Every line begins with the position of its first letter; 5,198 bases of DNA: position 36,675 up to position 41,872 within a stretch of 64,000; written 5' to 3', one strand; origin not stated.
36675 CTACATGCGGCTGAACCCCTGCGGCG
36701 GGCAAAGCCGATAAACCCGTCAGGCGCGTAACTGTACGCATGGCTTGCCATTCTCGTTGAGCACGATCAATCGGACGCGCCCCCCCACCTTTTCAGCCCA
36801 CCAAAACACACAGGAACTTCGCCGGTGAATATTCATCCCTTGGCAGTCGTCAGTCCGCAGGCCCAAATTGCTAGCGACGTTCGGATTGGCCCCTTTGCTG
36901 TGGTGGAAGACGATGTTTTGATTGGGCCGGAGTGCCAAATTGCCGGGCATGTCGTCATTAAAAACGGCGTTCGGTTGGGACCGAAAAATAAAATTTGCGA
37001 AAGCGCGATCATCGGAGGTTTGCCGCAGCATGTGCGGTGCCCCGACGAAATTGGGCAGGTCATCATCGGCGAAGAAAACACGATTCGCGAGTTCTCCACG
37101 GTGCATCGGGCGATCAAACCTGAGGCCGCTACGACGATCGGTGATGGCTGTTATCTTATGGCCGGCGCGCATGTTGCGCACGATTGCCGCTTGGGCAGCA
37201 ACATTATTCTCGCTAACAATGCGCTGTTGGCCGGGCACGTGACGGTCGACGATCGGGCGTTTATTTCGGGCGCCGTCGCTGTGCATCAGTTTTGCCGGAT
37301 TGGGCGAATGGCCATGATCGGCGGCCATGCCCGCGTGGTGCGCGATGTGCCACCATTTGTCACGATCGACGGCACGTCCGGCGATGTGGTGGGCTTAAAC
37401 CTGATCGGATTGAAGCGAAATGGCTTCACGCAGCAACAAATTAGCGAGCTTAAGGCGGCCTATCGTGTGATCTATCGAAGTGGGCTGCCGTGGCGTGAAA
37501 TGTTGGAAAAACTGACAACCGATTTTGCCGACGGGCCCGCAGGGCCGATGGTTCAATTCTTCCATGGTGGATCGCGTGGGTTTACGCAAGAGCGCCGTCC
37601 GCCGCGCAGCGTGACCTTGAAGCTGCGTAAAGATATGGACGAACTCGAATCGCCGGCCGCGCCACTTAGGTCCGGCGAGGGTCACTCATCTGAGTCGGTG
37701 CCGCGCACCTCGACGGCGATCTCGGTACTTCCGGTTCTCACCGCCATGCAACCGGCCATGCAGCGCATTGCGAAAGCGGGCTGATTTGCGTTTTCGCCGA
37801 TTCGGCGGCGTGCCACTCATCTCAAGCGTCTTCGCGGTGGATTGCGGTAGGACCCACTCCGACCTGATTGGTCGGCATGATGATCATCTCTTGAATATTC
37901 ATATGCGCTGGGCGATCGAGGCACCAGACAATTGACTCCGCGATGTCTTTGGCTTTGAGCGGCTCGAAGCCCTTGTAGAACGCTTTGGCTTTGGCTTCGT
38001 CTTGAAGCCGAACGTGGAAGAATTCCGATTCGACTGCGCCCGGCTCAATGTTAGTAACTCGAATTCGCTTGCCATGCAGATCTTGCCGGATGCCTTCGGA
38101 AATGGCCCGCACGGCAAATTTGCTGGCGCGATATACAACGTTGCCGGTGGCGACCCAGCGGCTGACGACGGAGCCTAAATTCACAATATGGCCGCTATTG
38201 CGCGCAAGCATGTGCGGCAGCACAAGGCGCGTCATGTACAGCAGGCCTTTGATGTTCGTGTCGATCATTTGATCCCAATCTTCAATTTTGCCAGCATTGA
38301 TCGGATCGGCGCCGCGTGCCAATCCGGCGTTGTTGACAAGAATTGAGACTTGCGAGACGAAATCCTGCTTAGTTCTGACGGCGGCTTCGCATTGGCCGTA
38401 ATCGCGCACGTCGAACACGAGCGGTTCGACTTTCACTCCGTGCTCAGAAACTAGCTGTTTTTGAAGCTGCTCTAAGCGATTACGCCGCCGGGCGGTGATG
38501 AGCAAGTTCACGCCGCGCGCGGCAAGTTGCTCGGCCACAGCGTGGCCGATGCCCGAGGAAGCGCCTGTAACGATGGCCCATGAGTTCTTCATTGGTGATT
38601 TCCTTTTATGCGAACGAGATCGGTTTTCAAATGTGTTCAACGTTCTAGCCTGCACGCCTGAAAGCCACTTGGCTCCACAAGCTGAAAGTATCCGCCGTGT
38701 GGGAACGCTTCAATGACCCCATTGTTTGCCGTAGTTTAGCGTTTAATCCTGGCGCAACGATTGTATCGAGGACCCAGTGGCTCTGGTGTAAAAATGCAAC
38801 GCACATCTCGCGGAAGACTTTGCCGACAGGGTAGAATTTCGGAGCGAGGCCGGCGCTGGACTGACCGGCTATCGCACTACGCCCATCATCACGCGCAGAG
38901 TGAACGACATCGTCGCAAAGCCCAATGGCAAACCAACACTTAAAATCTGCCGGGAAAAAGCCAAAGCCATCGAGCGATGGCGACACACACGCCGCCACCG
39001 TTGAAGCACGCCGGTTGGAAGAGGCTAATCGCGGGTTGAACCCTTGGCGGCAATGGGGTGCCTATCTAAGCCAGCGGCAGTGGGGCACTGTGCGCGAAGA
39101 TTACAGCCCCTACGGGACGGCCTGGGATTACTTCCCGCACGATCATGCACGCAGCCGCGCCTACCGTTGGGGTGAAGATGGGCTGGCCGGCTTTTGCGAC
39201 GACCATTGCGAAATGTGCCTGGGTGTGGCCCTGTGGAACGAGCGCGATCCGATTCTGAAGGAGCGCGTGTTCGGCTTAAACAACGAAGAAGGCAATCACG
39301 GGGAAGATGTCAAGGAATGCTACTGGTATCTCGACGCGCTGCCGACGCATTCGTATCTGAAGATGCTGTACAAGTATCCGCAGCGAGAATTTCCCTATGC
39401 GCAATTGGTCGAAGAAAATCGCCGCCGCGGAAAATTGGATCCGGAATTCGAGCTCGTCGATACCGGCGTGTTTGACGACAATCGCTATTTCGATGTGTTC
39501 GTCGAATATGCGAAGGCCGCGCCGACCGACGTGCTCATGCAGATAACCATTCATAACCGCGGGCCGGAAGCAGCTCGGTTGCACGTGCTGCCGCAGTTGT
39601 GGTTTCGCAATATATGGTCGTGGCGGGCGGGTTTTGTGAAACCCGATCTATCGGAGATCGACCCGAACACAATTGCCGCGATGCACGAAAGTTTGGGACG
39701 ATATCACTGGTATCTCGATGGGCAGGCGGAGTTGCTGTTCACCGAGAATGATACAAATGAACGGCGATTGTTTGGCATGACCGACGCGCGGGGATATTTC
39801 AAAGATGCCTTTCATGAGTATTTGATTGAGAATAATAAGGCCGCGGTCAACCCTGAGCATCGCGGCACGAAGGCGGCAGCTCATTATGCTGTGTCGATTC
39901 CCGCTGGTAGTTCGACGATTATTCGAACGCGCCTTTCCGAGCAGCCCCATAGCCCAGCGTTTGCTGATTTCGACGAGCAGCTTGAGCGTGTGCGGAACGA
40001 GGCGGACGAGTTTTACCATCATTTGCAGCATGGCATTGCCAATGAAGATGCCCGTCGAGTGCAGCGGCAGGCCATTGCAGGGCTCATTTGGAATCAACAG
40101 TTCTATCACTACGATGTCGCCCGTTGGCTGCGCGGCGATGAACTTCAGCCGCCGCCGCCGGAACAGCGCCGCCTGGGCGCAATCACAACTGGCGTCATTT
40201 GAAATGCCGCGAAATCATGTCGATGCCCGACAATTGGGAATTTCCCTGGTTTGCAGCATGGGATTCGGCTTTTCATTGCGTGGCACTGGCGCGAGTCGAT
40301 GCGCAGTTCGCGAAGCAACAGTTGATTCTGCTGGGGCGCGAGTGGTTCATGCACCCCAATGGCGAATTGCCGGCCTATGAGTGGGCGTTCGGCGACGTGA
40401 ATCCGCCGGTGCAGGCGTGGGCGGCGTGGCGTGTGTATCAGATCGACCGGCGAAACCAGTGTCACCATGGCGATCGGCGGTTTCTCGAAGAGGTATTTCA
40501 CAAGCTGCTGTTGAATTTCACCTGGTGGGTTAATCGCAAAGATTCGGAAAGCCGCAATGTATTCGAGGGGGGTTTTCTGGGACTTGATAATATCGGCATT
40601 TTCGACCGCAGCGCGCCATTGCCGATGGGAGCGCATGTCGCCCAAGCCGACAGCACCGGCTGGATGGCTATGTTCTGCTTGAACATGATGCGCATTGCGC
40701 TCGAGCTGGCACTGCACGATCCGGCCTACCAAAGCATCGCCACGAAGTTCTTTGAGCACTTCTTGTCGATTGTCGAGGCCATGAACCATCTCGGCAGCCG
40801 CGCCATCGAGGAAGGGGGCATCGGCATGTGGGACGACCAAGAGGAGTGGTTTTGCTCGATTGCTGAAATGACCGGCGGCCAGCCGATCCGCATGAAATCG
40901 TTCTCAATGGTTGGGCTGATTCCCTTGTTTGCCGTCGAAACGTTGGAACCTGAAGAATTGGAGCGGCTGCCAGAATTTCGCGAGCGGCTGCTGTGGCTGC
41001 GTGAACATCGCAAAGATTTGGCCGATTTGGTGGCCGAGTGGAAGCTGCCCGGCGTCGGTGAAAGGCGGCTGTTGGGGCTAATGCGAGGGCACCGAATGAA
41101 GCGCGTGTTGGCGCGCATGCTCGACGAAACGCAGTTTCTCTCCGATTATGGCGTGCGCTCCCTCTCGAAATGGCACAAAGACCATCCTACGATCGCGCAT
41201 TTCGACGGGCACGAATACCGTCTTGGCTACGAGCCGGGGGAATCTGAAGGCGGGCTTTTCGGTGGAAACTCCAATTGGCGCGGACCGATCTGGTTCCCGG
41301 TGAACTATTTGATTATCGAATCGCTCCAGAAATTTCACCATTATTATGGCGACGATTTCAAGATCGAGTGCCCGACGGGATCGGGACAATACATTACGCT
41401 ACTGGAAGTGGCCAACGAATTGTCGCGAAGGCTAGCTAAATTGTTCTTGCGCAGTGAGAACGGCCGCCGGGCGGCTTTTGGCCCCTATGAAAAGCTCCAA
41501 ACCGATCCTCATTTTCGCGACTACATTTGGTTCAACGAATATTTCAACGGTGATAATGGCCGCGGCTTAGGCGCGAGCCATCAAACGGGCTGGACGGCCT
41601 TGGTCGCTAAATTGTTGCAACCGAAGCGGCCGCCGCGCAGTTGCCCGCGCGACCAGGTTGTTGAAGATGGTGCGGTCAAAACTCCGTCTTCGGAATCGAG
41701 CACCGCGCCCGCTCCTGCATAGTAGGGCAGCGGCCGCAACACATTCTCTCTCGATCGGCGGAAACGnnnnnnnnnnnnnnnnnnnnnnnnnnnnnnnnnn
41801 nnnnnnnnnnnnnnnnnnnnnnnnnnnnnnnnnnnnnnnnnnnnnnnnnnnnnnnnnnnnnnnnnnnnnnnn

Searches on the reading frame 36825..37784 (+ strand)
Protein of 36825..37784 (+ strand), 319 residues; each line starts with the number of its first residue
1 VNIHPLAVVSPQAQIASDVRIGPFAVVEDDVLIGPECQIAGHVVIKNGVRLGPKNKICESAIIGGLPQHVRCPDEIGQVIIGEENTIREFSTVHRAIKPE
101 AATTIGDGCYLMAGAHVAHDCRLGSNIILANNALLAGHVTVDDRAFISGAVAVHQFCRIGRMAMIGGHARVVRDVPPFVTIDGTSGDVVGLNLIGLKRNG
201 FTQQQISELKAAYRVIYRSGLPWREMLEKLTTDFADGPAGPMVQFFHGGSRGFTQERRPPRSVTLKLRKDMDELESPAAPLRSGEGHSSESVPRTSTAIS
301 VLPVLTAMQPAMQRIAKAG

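Call 52: search_protein_families(library=pfam, proteins=[window:36825-37784:+], max_evalue=0.0001)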
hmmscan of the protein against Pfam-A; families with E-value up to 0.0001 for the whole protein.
window:36825-37784:+ (319 aa): 3 families
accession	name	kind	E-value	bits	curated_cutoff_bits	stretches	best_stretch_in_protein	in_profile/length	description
PF00132.30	Hexapep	-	2.6e-24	84.3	27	2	103-137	2-36/36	Bacterial transferase hexapeptide (six repeats)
PF13720.11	Acetyltransf_11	-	1.1e-21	77.5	24.5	1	174-253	1-81/82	Udp N-acetylglucosamine O-acyltransferase; Domain 2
PF25084.1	LbH_EIF2B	-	6.2e-09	36.3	54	0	79-155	22-101/105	EIF2B subunit epsilon LbH domain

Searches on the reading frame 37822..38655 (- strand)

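Call 52: search_protein_families(library=pfam, proteins=[window:37822-38655:-], max_evalue=0.0001)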
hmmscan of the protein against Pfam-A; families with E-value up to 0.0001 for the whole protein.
window:37822-38655:- (277 aa): 4 families
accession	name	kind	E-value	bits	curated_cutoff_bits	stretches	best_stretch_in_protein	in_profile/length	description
PF00106.31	adh_short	-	1.7e-52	178.2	26.6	1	26-218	2-192/195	short chain dehydrogenase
PF13561.12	adh_short_C2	-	1.5e-35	123.3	27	1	31-244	1-215/236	Enoyl-(Acyl carrier protein) reductase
PF08659.16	KR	-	2.5e-13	50.8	22.6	1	27-190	3-164/180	KR domain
PF23441.1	SDR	-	3.7e-07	30.2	27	1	24-226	7-212/258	SDR-like rossmann domain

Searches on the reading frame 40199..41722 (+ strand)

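Call 52: search_protein_families(library=pfam, proteins=[window:40199-41722:+], max_evalue=0.0001)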
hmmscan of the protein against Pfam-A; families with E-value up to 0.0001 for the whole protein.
window:40199-41722:+ (507 aa): 2 families
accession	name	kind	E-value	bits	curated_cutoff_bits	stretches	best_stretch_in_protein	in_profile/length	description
PF22422.2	MGH1-like_GH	-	1.3e-22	81.3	27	2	16-119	2-110/356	Mannosylglycerate hydrolase MGH1-like glycoside hydrolase domain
PF03200.22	Glyco_hydro_63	-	9.3e-09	35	22.4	1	298-385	364-432/492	Glycosyl hydrolase family 63 C-terminal domain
